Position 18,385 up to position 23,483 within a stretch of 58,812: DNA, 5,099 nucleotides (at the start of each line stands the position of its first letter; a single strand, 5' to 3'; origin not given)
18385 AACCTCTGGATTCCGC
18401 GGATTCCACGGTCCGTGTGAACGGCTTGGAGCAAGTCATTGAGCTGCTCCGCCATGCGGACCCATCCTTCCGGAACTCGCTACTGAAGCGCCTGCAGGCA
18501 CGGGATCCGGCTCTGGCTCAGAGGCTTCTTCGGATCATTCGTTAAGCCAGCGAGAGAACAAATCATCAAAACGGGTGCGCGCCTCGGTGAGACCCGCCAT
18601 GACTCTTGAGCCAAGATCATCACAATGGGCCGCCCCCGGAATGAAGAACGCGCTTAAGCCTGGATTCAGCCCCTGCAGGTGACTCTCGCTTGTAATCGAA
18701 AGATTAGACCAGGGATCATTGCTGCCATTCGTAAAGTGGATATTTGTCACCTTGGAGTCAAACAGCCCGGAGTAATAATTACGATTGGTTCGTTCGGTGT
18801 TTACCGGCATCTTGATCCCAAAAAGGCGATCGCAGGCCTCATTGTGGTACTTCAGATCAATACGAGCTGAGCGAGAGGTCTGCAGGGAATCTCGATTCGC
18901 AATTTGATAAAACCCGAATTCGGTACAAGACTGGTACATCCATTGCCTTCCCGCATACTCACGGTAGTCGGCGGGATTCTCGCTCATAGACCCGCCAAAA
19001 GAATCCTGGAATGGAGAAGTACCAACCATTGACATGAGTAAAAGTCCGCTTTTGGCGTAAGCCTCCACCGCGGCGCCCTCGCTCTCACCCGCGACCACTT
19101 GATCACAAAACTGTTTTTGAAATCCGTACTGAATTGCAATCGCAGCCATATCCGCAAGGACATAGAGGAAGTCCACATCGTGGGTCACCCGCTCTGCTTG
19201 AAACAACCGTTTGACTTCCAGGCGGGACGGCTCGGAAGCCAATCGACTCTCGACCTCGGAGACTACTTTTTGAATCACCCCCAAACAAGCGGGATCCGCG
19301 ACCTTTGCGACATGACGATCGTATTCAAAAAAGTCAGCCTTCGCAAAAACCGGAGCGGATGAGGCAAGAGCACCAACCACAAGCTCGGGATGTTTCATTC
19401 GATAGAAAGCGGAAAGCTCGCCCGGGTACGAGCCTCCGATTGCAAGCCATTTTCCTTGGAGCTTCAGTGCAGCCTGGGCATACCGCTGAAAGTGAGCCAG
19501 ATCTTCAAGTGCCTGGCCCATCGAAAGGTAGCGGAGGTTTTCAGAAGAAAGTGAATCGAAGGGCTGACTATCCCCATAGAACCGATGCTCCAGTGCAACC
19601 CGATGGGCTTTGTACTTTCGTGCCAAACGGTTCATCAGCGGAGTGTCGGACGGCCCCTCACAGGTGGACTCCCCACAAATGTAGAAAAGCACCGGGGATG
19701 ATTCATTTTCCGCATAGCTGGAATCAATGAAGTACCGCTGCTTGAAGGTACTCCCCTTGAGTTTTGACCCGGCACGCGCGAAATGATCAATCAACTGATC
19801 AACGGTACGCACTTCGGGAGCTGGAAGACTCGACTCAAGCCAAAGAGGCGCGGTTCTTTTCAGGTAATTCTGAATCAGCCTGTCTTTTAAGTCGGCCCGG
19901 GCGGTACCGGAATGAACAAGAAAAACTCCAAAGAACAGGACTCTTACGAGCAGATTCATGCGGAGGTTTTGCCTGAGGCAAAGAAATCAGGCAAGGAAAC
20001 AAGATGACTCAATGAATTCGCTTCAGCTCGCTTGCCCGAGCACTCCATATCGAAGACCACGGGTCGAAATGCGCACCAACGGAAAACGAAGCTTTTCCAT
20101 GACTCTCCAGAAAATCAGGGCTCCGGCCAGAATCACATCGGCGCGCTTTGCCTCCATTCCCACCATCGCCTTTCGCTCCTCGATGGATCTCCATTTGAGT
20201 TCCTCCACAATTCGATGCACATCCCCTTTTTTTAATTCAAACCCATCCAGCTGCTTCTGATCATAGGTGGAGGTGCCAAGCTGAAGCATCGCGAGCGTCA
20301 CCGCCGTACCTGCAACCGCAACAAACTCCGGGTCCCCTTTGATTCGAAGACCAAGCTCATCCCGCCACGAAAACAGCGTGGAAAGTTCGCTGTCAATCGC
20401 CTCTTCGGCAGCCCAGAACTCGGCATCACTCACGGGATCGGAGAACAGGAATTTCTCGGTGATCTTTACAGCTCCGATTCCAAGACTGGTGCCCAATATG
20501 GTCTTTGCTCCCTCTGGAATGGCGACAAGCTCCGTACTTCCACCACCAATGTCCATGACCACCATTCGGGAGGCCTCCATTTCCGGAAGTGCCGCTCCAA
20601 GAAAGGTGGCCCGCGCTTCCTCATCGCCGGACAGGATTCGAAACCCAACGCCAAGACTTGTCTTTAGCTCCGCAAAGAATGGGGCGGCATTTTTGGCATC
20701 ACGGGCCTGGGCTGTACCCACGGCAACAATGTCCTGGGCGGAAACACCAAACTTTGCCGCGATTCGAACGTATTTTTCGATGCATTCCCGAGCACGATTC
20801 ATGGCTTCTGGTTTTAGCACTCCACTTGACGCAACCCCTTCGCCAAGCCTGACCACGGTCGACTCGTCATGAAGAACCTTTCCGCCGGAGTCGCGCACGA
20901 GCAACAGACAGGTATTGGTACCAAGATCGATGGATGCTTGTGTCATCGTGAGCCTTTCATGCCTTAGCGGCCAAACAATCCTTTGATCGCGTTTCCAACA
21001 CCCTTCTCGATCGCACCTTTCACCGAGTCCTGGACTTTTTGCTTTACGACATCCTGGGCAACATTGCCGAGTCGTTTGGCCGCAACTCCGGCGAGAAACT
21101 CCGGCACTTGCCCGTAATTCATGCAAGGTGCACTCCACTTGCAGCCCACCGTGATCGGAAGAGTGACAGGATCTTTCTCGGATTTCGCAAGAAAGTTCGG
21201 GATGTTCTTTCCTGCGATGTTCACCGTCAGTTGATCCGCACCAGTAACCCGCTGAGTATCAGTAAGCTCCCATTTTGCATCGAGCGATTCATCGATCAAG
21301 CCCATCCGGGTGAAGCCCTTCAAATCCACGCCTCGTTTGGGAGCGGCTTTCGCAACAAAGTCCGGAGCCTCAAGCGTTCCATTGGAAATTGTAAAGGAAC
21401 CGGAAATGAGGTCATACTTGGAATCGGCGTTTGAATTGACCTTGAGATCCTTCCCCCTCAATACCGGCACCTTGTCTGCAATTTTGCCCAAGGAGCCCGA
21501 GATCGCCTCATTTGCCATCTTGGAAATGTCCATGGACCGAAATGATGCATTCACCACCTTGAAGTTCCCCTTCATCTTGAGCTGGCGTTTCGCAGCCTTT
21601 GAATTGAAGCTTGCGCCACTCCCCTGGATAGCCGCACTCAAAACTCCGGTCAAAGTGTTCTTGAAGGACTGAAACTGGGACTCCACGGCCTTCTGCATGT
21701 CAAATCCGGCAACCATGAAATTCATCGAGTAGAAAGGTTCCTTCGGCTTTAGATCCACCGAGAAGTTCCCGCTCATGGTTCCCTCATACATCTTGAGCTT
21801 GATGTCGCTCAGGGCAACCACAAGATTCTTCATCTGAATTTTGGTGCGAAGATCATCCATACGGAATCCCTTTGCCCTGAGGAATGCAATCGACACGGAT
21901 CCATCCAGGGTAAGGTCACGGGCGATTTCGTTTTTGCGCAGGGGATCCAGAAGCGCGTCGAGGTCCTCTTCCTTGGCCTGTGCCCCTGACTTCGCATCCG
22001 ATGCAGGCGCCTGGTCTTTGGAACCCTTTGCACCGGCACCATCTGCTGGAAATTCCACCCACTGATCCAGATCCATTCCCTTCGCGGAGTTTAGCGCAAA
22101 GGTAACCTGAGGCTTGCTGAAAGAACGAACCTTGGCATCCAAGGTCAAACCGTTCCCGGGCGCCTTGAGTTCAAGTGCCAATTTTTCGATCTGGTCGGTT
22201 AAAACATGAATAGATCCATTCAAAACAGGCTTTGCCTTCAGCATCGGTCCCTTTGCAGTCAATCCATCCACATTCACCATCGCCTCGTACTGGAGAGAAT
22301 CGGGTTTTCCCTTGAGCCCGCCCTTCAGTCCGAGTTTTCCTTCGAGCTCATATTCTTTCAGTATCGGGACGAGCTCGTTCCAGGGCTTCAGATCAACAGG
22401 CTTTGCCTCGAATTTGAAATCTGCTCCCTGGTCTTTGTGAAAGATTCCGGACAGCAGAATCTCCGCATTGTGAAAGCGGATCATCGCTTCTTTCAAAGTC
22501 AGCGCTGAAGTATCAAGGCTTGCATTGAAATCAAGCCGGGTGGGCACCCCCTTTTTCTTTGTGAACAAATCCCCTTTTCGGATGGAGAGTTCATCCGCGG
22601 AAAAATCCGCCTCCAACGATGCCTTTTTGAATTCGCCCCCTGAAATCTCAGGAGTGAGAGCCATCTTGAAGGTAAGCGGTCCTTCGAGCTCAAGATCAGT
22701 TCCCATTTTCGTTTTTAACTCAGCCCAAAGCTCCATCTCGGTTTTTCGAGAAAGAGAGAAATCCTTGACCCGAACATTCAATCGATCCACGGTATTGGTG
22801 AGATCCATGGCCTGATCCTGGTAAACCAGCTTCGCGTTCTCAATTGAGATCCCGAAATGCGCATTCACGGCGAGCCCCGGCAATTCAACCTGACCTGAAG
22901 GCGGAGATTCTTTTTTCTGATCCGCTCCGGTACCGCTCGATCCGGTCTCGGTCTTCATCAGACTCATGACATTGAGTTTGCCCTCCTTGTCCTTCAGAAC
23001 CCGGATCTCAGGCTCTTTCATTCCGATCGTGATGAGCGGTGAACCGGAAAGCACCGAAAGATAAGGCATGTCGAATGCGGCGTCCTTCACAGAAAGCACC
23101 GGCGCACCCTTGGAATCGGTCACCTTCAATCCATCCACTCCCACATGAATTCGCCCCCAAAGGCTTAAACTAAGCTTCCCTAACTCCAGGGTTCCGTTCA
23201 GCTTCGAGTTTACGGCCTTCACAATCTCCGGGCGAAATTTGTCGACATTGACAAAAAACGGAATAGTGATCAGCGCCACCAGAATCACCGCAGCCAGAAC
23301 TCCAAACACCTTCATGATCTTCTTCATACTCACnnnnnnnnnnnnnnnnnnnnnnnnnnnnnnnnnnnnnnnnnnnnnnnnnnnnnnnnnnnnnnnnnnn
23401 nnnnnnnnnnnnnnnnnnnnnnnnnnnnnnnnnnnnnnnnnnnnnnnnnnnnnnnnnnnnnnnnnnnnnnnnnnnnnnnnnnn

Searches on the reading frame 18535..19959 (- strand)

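Call 11: search_protein_families(library=pfam, proteins=[window:18535-19959:-], max_evalue=0.0001)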
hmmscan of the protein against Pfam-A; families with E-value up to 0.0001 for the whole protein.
window:18535-19959:- (474 aa): 2 families
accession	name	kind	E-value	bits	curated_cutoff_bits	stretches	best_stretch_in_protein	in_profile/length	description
PF05577.18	Peptidase_S28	-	3.5e-75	253.9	25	1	55-451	1-418/434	Serine carboxypeptidase S28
PF05576.17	Peptidase_S37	-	4.5e-05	22.8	27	1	70-241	48-207/448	PS-10 peptidase S37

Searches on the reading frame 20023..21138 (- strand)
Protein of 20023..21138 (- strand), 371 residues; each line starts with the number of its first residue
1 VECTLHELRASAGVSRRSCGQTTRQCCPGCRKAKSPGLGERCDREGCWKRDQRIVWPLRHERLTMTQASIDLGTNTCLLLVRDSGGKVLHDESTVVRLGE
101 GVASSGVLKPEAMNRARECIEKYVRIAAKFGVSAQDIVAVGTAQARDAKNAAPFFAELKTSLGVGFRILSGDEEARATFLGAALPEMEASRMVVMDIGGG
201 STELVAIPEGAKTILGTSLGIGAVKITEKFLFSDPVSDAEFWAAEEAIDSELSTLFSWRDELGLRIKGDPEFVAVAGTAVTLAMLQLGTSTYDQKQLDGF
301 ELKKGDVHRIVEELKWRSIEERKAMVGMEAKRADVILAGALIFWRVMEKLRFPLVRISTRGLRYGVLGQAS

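Call 11: search_protein_families(library=pfam, proteins=[window:20023-21138:-], max_evalue=0.0001)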
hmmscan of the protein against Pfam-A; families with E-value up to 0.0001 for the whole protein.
window:20023-21138:- (371 aa): 1 family
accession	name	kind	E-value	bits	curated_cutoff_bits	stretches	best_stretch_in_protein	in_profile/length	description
PF02541.22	Ppx-GppA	-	4.3e-57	194.2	27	1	87-367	11-278/285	Ppx/GppA phosphatase family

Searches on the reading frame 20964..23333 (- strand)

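Call 11: search_protein_families(library=pfam, proteins=[window:20964-23333:-], max_evalue=0.0001)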
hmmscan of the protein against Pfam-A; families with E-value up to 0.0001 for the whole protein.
window:20964-23333:- (789 aa): 2 families
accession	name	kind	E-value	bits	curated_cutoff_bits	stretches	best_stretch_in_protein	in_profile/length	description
PF05170.20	AsmA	-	9.3e-18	64.8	29.8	2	3-208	1-210/607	AsmA family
PF05359.17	DUF748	-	4.7e-16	58.5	50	1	4-228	12-214/1037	Domain of Unknown Function (DUF748)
